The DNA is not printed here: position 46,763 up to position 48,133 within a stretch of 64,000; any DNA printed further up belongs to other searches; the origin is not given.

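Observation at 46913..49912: Three-gene operon coupling fused CoaD-CoaE to a domain-minimal Ser/Thr kinase and a vWA protein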

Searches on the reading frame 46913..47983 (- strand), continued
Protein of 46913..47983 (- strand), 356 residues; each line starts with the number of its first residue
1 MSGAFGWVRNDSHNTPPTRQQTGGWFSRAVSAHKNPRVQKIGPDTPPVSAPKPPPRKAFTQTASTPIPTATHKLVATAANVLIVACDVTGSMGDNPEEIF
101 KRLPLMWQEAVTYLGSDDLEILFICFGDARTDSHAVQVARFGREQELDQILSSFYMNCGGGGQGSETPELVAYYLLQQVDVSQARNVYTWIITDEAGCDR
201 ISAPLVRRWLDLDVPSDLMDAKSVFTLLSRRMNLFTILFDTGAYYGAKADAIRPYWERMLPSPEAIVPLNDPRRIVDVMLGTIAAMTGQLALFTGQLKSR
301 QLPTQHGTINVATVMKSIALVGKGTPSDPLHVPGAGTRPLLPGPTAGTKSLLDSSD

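Call 36: fold_search(model_id=the predicted structure, library=pdb)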
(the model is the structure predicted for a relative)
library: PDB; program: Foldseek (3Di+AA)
matches with E <= 10: 1084; with E <= 0.001: 322
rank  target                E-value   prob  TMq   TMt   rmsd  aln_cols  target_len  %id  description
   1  6m3y                  1.2e-07  1.00  0.41  0.20   8.3       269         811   10  Crystal structure of pilus adhesin, SpaC from Lactobacillus rhamnosus GG - open conformation (released 2020-07-29)
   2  6m48_B                1.2e-07  1.00  0.40  0.19   8.3       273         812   11  Crystal structure of pilus adhesin, SpaC from Lactobacillus rhamnosus GG - P21212 form (released 2020-07-29)
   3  7n1o                  1.9e-07  1.00  0.33  0.43   6.9       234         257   13  The von Willebrand factor A domain of human capillary morphogenesis gene II, flexibly fused to the 1TEL crystallization  (released 2021-06-09)
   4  8fzu_A                3.0e-07  1.00  0.34  0.45   6.0       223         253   12  The von Willebrand factor A domain of human capillary morphogenesis gene II, flexibly fused to the 1TEL crystallizatio (released 2023-07-19)
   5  6m48_A                8.3e-07  1.00  0.40  0.19   8.0       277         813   10  Crystal structure of pilus adhesin, SpaC from Lactobacillus rhamnosus GG - P21212 form (released 2020-07-29)
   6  9rt4_C1               1.3e-06  1.00  0.34  0.42   8.2       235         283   13  NetF - ANTXR2 local refinement focused (released 2026-02-18)
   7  9ykb_A                1.4e-06  1.00  0.35  0.47   5.7       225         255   13  The von Willebrand factor A domain of human capillary morphogenesis gene II, fused to the 1TEL crystallization chapero (released 2025-10-22)
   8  7o4i_6                1.4e-06  1.00  0.36  0.36   8.9       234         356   13  Yeast RNA polymerase II transcription pre-initiation complex with initial transcription bubble (released 2021-06-16)
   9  4cnb_A                2.2e-06  1.00  0.40  0.37   5.4       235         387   11  Structure of proximal thread matrix protein 1 (PTMP1) from the mussel byssus - Crystal form 2 (released 2014-03-12)
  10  8fz4_A                2.4e-06  1.00  0.33  0.60   6.3       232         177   14  The von Willebrand factor A domain of Anthrax toxin receptor 2 (released 2023-03-01)
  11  1fe8_C                2.4e-06  1.00  0.35  0.58   7.6       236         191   12  CRYSTAL STRUCTURE OF THE VON WILLEBRAND FACTOR A3 DOMAIN IN COMPLEX WITH A FAB FRAGMENT OF IGG RU5 THAT INHIBITS COLLA (released 2001-04-04)
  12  8ft6                  2.4e-06  1.00  0.30  0.40   8.0       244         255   12  The von Willebrand factor A domain of human capillary morphogenesis gene II, flexibly fused to the 1TEL crystallization  (released 2023-03-22)
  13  9ykb_B                2.9e-06  1.00  0.34  0.46   5.8       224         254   14  The von Willebrand factor A domain of human capillary morphogenesis gene II, fused to the 1TEL crystallization chapero (released 2025-10-22)
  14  8voh_MODEL_1_A        3.1e-06  1.00  0.37  0.64   5.3       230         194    9  HADDOCK models of human alphaM I-domain bound to the the N-terminal domain of the cytokine pleiotrophin (released 2024-05-15)
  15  7cec_B                4.0e-06  1.00  0.39  0.33   8.0       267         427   12  Structure of alpha6beta1 integrin in complex with laminin-511 (released 2021-06-23)
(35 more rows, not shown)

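Call 40: search_protein_families(library=ncbifam, proteins=[L003:9097-9639:-, L001:6539-7180:+, L003:4937-5731:-, L004:3795-5030:-], max_evalue=0.01)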
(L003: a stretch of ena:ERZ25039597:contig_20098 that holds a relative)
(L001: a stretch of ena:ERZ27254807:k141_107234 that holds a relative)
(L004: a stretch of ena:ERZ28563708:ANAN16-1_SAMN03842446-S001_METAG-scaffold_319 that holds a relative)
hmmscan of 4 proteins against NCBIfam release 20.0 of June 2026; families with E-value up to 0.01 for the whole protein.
L003:9097-9639:- (180 aa): 14 families
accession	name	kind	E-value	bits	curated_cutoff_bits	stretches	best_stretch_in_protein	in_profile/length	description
NF003786.0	PRK05379.1-2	equivalog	2.7e-14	53.1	397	1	3-148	11-161/354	bifunctional nicotinamide-nucleotide adenylyltransferase/Nudix hydroxylase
NF003788.0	PRK05379.1-5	equivalog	1.7e-11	44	354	1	4-148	3-152/351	bifunctional nicotinamide-nucleotide adenylyltransferase/Nudix hydroxylase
NF002243.0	PRK01153.1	subfamily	1.9e-10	40.6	127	1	11-88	5-88/175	nicotinamide-nucleotide adenylyltransferase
NF003791.0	PRK05379.2-3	equivalog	8e-10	38.4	409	1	3-149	2-149/340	bifunctional nicotinamide-nucleotide adenylyltransferase/Nudix hydroxylase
TIGR01527.1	arch_NMN_Atrans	equivalog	1.9e-09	37.3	181.2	1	11-86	4-85/167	nicotinamide-nucleotide adenylyltransferase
NF003789.0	PRK05379.2-1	equivalog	7e-09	35.1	355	1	7-113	8-119/312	bifunctional nicotinamide mononucleotide adenylyltransferase/ADP-ribose pyrophosphatase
NF010365.0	PRK13793.1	equivalog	2.5e-07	30.5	198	1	9-64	7-62/196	nicotinate-nicotinamide nucleotide adenylyltransferase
NF003787.0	PRK05379.1-4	equivalog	5.2e-07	29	449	1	6-66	9-69/346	bifunctional nicotinamide-nucleotide adenylyltransferase/Nudix hydroxylase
TIGR01526.1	nadR_NMN_Atrans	equivalog_domain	1.2e-06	28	341.15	1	11-144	6-144/325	nicotinamide-nucleotide adenylyltransferase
TIGR00125.1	cyt_tran_rel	domain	2.4e-05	24.4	27.7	1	11-58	4-52/65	adenylyltransferase/cytidyltransferase family protein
NF003790.0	PRK05379.2-2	equivalog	3.4e-05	23.1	403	1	10-162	23-178/354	bifunctional nicotinamide mononucleotide adenylyltransferase/ADP-ribose pyrophosphatase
NF003785.0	PRK05379.1-1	equivalog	0.00042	19.6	418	1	10-64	6-60/347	bifunctional nicotinamide-nucleotide adenylyltransferase/Nudix hydroxylase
TIGR00482.1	TIGR00482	equivalog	0.0015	18.6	112.45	0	11-68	2-61/194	nicotinate (nicotinamide) nucleotide adenylyltransferase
NF004159.0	PRK05627.1-2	equivalog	0.0053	15.9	306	0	9-54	18-63/326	bifunctional riboflavin kinase/FAD synthetase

L001:6539-7180:+ (213 aa): 0 families

L003:4937-5731:- (264 aa): 0 families

L004:3795-5030:- (411 aa): 0 families

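Call 43: get_annotated_region(hit=H6, flank=4000)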
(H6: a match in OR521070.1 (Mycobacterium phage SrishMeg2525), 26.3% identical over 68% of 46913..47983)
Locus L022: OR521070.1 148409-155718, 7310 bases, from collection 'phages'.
description: Mycobacterium phage SrishMeg2525, complete genome.
organism: Mycobacterium phage SrishMeg2525 (NCBI taxid 3069519)
taxonomy: Viruses; Duplodnaviria; Heunggongvirae; Uroviricota; Caudoviricetes; Ceeclamvirinae; Bixzunavirus
host: Mycobacterium smegmatis mc#155; source: soil; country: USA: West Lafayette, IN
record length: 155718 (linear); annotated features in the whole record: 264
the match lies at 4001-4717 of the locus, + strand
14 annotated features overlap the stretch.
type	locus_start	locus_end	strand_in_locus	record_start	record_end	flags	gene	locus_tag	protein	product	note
CDS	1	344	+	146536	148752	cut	251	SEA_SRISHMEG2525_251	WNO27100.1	terminase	-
CDS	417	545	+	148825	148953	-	252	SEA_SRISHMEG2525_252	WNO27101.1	membrane protein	-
CDS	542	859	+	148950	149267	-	253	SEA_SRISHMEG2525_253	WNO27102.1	hypothetical protein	-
CDS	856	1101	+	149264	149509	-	254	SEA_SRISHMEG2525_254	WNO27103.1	hypothetical protein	-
CDS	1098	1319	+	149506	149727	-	255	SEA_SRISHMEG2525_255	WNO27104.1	hypothetical protein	-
CDS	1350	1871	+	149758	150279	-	256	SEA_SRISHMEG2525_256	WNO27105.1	polynucleotide kinase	-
CDS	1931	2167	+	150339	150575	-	257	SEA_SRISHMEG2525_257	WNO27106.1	hypothetical protein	-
CDS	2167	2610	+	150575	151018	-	258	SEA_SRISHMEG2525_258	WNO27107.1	hypothetical protein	-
CDS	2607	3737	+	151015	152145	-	259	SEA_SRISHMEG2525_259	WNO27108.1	serine/threonine kinase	-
CDS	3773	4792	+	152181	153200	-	260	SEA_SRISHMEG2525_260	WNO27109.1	hypothetical protein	-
CDS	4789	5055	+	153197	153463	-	261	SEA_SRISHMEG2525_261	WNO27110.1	hypothetical protein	-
CDS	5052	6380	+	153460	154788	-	262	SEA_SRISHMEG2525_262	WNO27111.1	PurA-like adenylosuccinate synthetase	-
CDS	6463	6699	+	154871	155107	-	263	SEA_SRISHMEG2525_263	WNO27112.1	hypothetical protein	-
CDS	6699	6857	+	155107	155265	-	264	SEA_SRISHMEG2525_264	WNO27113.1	hypothetical protein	-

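Call 46: search_protein_families(library=pfam, proteins=[L001:6539-7180:+], max_evalue=10)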
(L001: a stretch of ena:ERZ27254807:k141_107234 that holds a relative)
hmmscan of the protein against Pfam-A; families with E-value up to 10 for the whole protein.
L001:6539-7180:+ (213 aa): 0 families

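Call 48: search_dna_similar(query=L018:7824-8786:+, collection=phages, mode=protein, max_evalue=0.001, max_rows=40, rows=spread)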
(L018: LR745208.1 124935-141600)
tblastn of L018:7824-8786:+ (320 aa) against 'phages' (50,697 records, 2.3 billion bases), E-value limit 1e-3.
Records with a match: 220; places in all: 220; records where one place covers at least 80% of the query: 1.
Best place of each record, by identity: >=99% 1; <60% 219.
By first word of the organism name: Mycobacterium 201; Rhizobium 10; Vibrio 6; uncultured 1; Mycolicibacterium 1; Bacteriophage 1.
By host as written in the record: Mycobacterium smegmatis mc2 155 156; Mycobacterium smegmatis mc#155 23; - 6; Mycobacterium sp. 6; Mycobacterium smegmatis mc2155 4; Mycobacterium smegmatius mc2 155 3; Mycobacterium 2; Mycobacterium smegmatis SN2 2; and 15 more.
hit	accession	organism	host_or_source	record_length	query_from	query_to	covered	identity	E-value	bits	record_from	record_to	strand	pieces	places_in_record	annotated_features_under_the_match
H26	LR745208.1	uncultured phage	metagenomic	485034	1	320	100%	100.0%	0e+0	655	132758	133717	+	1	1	record has no annotation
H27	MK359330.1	Mycobacterium phage Iota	Mycobacterium smegmatis mc2 155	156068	40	255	64%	37.5%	6e-10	115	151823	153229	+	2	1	259: hypothetical protein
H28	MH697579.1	Mycobacterium phage Cane17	Mycobacterium smegmatis mc2 155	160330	40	255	64%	37.5%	6e-10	115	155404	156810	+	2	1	251: hypothetical protein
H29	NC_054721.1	Mycobacterium phage Quasimodo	Mycobacterium smegmatis mc#155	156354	40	255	64%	37.5%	6e-10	115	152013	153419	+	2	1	264: HNH endonuclease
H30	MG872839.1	Mycobacterium phage LifeSavor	Mycobacterium smegmatis mc2 155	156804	40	255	64%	37.5%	6e-10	115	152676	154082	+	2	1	263: hypothetical protein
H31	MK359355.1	Mycobacterium phage Sprinklers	Mycobacterium smegmatis mc2 155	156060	40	255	64%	37.5%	6e-10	115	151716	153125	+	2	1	260: hypothetical protein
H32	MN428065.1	Mycobacterium phage Cactojaque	Mycobacterium smegmatis mc2 155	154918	40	255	64%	37.5%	6e-10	115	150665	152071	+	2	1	256: hypothetical protein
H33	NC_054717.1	Mycobacterium phage CharlieB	Mycobacterium smegmatis mc2 155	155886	40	255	64%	37.5%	6e-10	115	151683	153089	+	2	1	252: HNH endonuclease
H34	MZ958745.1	Mycobacterium phage Pinkcreek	Mycobacterium smegmatis ATCC 607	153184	40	255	64%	37.0%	3e-10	114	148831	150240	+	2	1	241: hypothetical protein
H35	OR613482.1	Mycobacterium phage StubbySaigey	Mycobacterium smegmatis mc2 155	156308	40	255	64%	37.0%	5e-10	114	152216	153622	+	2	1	268: hypothetical protein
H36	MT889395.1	Mycobacterium phage Shifa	Mycobacterium smegmatis mc#155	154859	40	255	64%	37.0%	6e-10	114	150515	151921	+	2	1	238: hypothetical protein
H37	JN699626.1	Mycobacterium phage MoMoMixon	Mycobacterium smegmatis mc2 155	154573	40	255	68%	34.5%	4e-22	102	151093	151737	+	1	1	257: hypothetical protein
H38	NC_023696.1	Mycobacterium phage Dandelion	Mycobacterium smegmatis mc2 155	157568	40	255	68%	34.5%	4e-22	102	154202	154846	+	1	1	268: hypothetical protein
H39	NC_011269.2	Mycobacterium phage ScottMcG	-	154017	40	255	68%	34.5%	6e-22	102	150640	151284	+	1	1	253: hypothetical protein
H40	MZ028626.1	Mycobacterium phage Latch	Mycobacterium smegmatis mc#155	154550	40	255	68%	34.5%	6e-22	102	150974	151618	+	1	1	261: hypothetical protein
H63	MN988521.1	Rhizobium phage RHph_TM30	Rhizobium sp. N941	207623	51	265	67%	28.0%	5e-5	51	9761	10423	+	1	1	hypothetical protein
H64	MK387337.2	Vibrio phage Va1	Vibrio alginolyticus NBRC 15630 = ATCC ...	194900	41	266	71%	25.1%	2e-5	52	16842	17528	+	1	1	hypothetical protein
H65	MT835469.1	Bacteriophage sp.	human fecal samples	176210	51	218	53%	29.4%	2e-9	65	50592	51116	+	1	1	record has no annotation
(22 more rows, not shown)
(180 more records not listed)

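Call 49: search_protein_families(library=pfam, proteins=[L018:120-3560:+, L018:4511-5077:+, L018:5703-6392:+, L018:6410-6724:+, L018:6755-7789:+, L018:7824-8786:+, L018:8804-9718:+, L018:10283-10759:+, L018:11221-12114:+, L017:3607-4737:+], max_evalue=0.01)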
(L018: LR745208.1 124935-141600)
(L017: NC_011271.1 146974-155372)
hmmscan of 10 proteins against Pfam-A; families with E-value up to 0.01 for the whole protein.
L018:120-3560:+ (1146 aa): 0 families

L018:4511-5077:+ (188 aa): 1 family
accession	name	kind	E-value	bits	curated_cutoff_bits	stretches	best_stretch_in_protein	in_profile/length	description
PF13711.11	DUF4160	-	0.0039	17.8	23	1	49-96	22-64/65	Domain of unknown function (DUF4160)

L018:5703-6392:+ (229 aa): 0 families

L018:6410-6724:+ (104 aa): 0 families

L018:6755-7789:+ (344 aa): 7 families
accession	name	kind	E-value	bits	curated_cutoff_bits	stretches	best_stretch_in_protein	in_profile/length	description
PF00069.31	Pkinase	-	7.2e-29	101.4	31.7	1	80-323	1-241/263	Protein kinase domain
PF00226.36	DnaJ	-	1e-14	54.8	27.8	1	5-63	1-63/63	DnaJ domain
PF07714.23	PK_Tyr_Ser-Thr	-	1.2e-14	54.7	23.1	1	82-298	3-224/258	Protein tyrosine and serine/threonine kinase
PF01636.29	APH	-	1.1e-06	29.1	23.2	1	195-237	168-210/239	Phosphotransferase enzyme family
PF01163.29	RIO1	-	0.0015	18.7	22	1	152-225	82-152/187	RIO domain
PF19974.5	TCAD9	-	0.0067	16.1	40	1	190-221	292-321/429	Ternary complex associated domain 9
PF14531.12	Kinase-like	-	0.0077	16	25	0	190-249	159-215/289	Kinase-like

L018:7824-8786:+ (320 aa): 0 families

L018:8804-9718:+ (304 aa): 1 family
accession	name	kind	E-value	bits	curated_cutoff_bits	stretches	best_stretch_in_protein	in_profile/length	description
PF00224.27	PK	-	6.2e-08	32.5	30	1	147-266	177-300/328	Pyruvate kinase, barrel domain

L018:10283-10759:+ (158 aa): 0 families

L018:11221-12114:+ (297 aa): 1 family
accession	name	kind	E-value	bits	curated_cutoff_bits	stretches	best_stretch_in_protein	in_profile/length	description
PF04446.17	Thg1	-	3.8e-31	108.1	29.2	1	26-157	3-130/130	tRNAHis guanylyltransferase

L017:3607-4737:+ (376 aa): 3 families
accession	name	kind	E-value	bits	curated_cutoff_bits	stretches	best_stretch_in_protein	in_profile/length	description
PF00069.31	Pkinase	-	3e-08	33.8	31.7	1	200-296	96-188/263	Protein kinase domain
PF01636.29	APH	-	0.0026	18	23.2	1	204-252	149-199/239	Phosphotransferase enzyme family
PF07714.23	PK_Tyr_Ser-Thr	-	0.003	17.4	23.1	1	200-290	100-189/258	Protein tyrosine and serine/threonine kinase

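Call 50: get_annotated_region(hit=H63, flank=4000)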
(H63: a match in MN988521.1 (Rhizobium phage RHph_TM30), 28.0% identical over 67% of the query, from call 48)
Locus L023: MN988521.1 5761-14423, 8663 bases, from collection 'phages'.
description: Rhizobium phage RHph_TM30, complete genome.
organism: Rhizobium phage RHph_TM30 (NCBI taxid 2509764)
taxonomy: Viruses; Duplodnaviria; Heunggongvirae; Uroviricota; Caudoviricetes; Kleczkowskaviridae; Cuauhnahuacvirus; Cuauhnahuacvirus TM30
host: Rhizobium sp. N941; source: agricultural lands; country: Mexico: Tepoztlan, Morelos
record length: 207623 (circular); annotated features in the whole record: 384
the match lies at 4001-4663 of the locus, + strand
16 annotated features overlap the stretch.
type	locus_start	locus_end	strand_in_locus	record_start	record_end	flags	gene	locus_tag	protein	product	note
CDS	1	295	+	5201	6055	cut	-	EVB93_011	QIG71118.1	phosphoribosyltransferase-like protein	-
CDS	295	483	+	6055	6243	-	-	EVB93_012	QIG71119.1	hypothetical protein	-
CDS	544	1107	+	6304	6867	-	-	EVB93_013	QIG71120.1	putative bifunctional NMN adenylyltransferase/NUDIX hydrolase protein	GO_function: GO:0016787 - hydrolase activity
CDS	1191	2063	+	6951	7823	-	-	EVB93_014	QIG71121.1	hypothetical protein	-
CDS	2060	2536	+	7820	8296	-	-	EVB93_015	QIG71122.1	hypothetical protein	-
CDS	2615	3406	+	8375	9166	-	-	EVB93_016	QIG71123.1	hypothetical protein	-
CDS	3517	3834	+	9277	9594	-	-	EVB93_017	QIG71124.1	hypothetical protein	GO_function: GO:0003676 - nucleic acid binding; GO_function: GO:0008270 - zinc ion binding; GO_function: GO:0016818 - ...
CDS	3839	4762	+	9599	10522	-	-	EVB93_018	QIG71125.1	hypothetical protein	-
CDS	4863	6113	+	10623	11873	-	-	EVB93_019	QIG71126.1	adenylosuccinate synthetase protein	adenylosuccinate synthetase PurA protein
CDS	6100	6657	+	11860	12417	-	-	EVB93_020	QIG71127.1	hypothetical protein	-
CDS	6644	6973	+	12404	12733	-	-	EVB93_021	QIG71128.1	hypothetical protein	-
CDS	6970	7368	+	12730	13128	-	-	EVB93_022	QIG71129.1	hypothetical protein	-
CDS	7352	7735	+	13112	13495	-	-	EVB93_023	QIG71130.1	hypothetical protein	-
CDS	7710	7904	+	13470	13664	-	-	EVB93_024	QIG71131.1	hypothetical protein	-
CDS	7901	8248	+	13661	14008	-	-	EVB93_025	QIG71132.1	hypothetical protein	-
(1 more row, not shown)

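Call 51: get_annotated_region(hit=H64, flank=4000)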
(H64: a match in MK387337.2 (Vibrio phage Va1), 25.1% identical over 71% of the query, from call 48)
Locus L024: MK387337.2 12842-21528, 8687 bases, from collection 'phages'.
description: Vibrio phage Va1, complete genome.
organism: Vibrio phage Va1 (NCBI taxid 2508852)
taxonomy: Viruses; Duplodnaviria; Heunggongvirae; Uroviricota; Caudoviricetes
host: Vibrio alginolyticus NBRC 15630 = ATCC 17749; source: -; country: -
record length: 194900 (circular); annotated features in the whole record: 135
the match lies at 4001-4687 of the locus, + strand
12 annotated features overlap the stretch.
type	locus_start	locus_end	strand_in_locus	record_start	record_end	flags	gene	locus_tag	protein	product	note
CDS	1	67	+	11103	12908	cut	-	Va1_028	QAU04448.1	anaerobic ribonucleoside-triphosphate reductase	-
CDS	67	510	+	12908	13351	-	-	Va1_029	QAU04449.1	anaerobic ribonucleoside-triphosphate reductase activating protein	-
CDS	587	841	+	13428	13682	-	-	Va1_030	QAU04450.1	hypothetical protein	-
CDS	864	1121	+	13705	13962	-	-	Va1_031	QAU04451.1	hypothetical protein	-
CDS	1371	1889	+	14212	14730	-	-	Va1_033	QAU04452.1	hypothetical protein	hypothetical protein VPHG_00069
CDS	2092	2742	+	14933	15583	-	-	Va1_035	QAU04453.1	hypothetical protein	-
CDS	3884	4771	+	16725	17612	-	-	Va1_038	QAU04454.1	hypothetical protein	-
CDS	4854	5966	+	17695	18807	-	-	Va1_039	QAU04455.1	adenylosuccinate synthase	-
CDS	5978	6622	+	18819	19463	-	-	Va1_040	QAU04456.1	exonuclease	-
CDS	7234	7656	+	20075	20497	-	-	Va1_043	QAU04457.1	hypothetical protein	-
CDS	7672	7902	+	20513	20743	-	-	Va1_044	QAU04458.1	hypothetical protein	-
CDS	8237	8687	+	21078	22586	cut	-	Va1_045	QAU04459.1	hypothetical protein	hypothetical protein BGO12_12195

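Call 52: get_annotated_region(hit=H65, flank=4000)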
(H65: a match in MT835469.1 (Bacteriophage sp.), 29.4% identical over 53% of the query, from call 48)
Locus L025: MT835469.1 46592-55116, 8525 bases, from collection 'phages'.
description: UNVERIFIED: Bacteriophage sp. clone scaffold_0 genomic sequence.
organism: Bacteriophage sp. (NCBI taxid 38018)
taxonomy: Viruses
host: -; source: human fecal samples; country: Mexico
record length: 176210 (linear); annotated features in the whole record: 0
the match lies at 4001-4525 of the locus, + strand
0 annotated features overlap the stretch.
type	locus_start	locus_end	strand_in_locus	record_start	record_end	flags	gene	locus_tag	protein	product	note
